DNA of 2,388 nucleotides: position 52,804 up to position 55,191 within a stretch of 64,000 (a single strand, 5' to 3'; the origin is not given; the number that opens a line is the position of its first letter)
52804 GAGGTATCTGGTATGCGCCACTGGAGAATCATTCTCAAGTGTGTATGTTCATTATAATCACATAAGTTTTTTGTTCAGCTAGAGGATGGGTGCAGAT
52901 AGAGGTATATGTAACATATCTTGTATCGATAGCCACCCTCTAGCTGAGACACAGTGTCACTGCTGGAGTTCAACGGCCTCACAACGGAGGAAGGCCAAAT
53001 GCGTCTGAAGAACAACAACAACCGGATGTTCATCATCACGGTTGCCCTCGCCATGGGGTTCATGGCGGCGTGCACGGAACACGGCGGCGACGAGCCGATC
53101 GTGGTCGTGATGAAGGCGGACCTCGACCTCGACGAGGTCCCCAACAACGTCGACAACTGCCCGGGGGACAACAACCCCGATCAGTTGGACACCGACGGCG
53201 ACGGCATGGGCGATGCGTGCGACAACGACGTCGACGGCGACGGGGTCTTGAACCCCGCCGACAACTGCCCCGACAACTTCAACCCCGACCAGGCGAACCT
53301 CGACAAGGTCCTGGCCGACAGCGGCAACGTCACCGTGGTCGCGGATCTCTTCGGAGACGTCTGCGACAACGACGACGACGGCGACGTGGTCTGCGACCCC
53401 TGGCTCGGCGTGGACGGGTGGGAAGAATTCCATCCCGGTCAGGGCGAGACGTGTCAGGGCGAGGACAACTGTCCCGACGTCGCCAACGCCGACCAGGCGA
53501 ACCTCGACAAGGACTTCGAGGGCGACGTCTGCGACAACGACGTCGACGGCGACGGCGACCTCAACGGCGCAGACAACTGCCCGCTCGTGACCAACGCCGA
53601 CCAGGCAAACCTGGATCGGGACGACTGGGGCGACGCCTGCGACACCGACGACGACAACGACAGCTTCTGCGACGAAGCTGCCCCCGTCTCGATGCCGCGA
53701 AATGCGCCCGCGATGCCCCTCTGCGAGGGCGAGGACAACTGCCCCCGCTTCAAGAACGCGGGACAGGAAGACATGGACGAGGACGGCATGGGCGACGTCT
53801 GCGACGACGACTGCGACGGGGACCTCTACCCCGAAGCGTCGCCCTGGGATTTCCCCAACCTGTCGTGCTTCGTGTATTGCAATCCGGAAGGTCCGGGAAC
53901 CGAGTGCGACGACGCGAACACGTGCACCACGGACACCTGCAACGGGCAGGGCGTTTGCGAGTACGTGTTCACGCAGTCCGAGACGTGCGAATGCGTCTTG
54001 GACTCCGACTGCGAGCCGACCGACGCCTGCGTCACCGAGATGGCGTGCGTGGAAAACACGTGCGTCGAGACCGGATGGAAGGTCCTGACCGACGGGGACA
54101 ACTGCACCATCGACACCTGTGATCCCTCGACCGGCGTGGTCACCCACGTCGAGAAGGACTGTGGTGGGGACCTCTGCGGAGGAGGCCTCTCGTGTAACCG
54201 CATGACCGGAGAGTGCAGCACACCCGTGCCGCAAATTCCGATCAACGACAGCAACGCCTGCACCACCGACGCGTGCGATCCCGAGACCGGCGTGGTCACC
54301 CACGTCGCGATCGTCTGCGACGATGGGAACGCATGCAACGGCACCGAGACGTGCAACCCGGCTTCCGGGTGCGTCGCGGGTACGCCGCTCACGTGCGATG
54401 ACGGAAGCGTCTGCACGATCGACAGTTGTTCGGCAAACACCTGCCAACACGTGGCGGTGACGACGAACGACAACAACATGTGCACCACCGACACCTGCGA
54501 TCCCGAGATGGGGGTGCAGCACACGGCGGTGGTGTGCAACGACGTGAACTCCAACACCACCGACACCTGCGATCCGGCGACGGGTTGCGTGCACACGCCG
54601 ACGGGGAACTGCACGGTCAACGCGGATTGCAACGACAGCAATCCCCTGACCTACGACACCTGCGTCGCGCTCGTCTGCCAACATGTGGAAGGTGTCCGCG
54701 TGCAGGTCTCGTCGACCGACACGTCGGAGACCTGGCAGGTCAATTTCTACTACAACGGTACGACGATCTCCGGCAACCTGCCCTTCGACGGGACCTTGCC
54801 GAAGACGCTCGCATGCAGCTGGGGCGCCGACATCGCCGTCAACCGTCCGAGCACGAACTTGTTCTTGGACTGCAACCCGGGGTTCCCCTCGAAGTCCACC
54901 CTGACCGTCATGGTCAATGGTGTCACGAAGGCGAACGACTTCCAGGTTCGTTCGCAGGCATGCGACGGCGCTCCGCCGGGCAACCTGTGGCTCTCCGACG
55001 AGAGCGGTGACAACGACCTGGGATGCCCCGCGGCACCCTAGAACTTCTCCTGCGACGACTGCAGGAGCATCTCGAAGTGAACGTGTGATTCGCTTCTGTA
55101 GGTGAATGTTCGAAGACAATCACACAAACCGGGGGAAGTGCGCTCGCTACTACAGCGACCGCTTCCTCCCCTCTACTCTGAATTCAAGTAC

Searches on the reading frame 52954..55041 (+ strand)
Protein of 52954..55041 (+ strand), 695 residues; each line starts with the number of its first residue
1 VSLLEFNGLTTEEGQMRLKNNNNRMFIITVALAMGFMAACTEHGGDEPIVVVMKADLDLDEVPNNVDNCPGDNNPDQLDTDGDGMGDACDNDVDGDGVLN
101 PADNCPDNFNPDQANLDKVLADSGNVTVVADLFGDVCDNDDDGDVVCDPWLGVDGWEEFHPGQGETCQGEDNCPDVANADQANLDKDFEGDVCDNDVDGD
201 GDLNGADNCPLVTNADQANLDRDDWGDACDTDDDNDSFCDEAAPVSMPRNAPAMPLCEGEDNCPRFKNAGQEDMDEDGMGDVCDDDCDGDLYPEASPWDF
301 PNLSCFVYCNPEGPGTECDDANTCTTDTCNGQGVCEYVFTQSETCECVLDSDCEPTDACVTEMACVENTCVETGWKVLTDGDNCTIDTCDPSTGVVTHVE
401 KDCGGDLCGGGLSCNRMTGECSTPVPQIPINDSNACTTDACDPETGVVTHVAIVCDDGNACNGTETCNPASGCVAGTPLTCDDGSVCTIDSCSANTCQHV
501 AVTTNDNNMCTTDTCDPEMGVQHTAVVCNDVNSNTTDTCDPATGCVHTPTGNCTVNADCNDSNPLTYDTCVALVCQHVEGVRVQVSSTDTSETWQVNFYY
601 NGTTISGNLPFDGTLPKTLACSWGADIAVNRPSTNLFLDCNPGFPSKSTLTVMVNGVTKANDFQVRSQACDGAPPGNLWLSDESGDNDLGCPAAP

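Call 13: search_protein_families(library=pfam, proteins=[window:52954-55041:+], max_evalue=0.01)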
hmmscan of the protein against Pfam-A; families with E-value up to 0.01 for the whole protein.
window:52954-55041:+ (695 aa): 2 families
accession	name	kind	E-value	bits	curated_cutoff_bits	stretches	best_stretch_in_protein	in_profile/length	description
PF00526.23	Dicty_CTDC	-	1e-27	96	27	5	430-453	2-24/24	Dictyostelium (slime mold) repeat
PF02412.23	TSP_3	-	4.6e-22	77.8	25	3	79-113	2-36/36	Thrombospondin type 3 repeat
